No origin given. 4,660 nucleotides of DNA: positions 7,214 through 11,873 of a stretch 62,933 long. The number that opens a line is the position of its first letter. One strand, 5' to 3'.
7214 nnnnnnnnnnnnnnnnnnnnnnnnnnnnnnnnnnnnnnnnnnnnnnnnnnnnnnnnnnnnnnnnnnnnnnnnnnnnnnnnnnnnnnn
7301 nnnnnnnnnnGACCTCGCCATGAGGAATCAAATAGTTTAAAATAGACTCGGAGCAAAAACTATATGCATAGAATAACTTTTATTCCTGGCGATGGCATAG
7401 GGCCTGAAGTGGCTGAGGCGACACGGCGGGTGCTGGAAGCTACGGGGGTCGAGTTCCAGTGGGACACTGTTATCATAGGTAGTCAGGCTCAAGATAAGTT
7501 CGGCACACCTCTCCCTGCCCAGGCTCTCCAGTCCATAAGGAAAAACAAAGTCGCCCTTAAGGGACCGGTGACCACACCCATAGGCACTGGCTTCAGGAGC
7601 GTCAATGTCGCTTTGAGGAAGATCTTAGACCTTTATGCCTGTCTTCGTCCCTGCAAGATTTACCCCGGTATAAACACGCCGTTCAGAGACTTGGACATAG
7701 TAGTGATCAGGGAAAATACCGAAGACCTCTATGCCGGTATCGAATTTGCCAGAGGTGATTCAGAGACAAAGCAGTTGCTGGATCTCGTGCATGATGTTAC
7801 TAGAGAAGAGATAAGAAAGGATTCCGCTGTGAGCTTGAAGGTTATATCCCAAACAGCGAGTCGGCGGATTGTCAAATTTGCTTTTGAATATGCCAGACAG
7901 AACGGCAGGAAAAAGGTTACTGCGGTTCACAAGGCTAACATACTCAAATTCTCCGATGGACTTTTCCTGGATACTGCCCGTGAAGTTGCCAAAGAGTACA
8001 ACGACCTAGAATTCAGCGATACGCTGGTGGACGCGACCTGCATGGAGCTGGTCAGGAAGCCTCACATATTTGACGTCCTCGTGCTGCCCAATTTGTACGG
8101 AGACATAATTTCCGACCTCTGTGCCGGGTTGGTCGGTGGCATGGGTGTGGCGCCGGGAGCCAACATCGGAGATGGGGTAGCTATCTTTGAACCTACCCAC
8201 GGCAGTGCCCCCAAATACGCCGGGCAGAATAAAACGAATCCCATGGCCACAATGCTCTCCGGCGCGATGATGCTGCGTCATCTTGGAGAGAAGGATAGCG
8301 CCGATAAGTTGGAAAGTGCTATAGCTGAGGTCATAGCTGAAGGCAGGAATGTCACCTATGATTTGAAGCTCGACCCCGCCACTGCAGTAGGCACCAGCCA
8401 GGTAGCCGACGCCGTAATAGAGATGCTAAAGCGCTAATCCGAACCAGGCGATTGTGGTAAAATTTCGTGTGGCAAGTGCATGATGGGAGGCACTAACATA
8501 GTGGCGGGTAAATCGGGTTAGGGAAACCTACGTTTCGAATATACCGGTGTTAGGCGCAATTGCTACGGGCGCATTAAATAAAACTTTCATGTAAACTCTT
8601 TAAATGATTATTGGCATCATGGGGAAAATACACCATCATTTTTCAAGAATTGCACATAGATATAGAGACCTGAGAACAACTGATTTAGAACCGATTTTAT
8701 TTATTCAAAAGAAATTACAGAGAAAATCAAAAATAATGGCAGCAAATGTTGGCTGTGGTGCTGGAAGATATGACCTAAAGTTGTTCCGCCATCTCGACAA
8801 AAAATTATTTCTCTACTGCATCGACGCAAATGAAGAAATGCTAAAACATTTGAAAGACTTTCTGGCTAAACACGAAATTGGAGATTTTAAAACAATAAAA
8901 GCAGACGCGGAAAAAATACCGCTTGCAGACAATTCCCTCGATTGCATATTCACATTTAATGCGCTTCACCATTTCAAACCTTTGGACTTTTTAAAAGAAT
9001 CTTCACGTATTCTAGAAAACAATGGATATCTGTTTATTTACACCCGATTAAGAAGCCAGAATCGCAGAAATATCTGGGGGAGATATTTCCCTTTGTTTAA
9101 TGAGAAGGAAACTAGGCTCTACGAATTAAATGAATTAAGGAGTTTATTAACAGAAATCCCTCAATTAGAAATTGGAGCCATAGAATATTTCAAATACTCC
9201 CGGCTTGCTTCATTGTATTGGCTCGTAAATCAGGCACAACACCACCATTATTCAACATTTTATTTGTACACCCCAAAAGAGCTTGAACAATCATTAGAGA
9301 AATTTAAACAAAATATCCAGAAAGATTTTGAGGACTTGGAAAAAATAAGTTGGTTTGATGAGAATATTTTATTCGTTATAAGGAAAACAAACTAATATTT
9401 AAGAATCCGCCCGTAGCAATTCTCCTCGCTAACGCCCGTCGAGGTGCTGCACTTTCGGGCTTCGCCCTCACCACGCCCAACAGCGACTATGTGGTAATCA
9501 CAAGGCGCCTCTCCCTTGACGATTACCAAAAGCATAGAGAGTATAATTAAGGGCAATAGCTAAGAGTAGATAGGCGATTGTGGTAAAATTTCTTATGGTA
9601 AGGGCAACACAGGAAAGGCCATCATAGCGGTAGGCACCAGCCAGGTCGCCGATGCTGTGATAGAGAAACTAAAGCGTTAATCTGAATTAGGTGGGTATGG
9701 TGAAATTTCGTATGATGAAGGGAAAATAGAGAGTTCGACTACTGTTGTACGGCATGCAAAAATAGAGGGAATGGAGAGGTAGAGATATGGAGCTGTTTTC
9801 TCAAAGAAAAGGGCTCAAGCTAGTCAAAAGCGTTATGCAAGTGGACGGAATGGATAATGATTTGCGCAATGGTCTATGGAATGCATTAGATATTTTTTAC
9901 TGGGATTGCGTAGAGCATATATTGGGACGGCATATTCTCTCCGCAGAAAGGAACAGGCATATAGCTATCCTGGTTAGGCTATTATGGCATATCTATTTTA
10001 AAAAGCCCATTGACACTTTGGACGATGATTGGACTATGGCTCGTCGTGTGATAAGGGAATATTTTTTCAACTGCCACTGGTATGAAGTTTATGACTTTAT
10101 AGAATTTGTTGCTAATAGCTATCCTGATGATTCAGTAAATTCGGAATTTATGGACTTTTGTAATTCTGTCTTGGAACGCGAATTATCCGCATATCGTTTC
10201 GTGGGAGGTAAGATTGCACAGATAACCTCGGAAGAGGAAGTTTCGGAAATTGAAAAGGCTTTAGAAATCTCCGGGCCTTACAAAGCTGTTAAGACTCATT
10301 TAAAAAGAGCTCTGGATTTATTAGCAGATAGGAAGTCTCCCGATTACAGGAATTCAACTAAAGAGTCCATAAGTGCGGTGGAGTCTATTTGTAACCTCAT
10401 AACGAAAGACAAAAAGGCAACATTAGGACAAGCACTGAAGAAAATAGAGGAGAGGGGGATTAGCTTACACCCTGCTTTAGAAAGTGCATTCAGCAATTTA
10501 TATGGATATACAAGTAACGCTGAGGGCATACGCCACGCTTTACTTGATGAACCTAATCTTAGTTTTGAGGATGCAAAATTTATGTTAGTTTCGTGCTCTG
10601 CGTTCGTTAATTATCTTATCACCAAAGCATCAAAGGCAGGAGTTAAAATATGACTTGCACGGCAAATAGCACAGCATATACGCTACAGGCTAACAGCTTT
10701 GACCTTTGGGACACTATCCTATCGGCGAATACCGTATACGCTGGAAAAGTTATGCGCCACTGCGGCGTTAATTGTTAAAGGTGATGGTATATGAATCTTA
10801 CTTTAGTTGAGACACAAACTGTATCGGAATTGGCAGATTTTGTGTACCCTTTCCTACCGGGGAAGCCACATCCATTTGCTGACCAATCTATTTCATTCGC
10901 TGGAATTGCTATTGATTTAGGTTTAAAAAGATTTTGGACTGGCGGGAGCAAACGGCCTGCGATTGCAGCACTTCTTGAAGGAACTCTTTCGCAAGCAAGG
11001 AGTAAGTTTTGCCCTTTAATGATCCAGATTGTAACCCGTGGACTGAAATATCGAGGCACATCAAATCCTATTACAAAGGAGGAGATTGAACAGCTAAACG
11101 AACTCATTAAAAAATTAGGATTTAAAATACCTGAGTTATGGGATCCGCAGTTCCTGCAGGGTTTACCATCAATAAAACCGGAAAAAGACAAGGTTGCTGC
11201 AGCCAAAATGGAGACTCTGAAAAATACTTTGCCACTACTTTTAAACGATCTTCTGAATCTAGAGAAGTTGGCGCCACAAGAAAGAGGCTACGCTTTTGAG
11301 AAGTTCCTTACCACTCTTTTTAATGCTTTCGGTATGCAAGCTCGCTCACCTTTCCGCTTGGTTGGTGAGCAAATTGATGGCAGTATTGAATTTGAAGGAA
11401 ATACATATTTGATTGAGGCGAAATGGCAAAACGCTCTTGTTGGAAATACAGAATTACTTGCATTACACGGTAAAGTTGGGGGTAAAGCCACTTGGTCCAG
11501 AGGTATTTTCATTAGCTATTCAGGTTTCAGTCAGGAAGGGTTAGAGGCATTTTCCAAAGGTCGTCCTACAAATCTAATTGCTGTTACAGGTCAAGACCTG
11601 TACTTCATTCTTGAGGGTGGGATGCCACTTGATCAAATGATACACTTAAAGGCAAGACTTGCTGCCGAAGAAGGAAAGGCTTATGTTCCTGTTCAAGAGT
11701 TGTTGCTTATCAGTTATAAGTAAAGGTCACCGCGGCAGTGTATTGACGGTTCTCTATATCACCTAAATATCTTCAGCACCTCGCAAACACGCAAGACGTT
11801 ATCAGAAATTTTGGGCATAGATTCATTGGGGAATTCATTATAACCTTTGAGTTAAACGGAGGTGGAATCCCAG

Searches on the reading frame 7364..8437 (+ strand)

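Call 48: search_protein_families(library=pfam, proteins=[window:7364-8437:+], max_evalue=0.000001)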
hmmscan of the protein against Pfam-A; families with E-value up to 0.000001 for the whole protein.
window:7364-8437:+ (357 aa): 1 family
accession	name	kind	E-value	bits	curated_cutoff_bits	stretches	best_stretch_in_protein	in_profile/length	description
PF00180.25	Iso_dh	-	3.7e-112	375.5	27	1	4-351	2-348/348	Isocitrate/isopropylmalate dehydrogenase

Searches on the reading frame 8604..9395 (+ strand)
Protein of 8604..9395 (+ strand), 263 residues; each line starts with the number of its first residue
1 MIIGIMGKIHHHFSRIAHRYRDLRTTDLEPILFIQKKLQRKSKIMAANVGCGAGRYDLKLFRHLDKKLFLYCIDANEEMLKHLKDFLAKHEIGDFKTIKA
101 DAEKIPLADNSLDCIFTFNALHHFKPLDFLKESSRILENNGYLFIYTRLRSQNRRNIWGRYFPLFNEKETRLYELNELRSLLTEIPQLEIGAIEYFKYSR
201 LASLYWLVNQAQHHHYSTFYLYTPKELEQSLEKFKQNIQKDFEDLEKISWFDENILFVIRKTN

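Call 48: search_protein_families(library=pfam, proteins=[window:8604-9395:+], max_evalue=0.000001)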
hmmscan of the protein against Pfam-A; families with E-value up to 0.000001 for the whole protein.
window:8604-9395:+ (263 aa): 6 families
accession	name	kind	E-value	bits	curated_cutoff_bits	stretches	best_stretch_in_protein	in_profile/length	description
PF08241.18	Methyltransf_11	-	3e-19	69.9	21.2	1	48-145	2-95/95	Methyltransferase domain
PF13649.12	Methyltransf_25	-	1e-15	58.6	27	1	48-141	3-97/97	Methyltransferase domain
PF13847.12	Methyltransf_31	-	2.5e-12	47.1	27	1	48-145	9-109/145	Methyltransferase domain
PF08242.18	Methyltransf_12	-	5.7e-11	43.4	30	1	49-143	3-98/98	Methyltransferase domain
PF01209.24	Ubie_methyltran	-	7.7e-08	32.4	20.1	1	33-145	38-151/233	ubiE/COQ5 methyltransferase family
PF13489.12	Methyltransf_23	-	7.8e-07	29.4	27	0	49-182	29-154/164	Methyltransferase domain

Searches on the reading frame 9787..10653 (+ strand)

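Call 48: search_protein_families(library=pfam, proteins=[window:9787-10653:+], max_evalue=0.000001)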
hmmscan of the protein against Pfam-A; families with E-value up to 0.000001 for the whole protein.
window:9787-10653:+ (288 aa): 1 family
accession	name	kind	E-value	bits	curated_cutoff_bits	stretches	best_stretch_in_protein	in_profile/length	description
PF18863.6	AbiJ_NTD4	-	7.7e-39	134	34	1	2-160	1-151/152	AbiJ N-terminal domain 4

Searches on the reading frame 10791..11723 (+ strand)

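Call 48: search_protein_families(library=pfam, proteins=[window:10791-11723:+], max_evalue=0.000001)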
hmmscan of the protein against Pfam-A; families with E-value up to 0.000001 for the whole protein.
window:10791-11723:+ (310 aa): 1 family
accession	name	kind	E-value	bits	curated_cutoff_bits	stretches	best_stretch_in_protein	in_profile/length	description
PF04471.18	Mrr_cat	-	1.4e-07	32.1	21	1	166-270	6-111/115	Restriction endonuclease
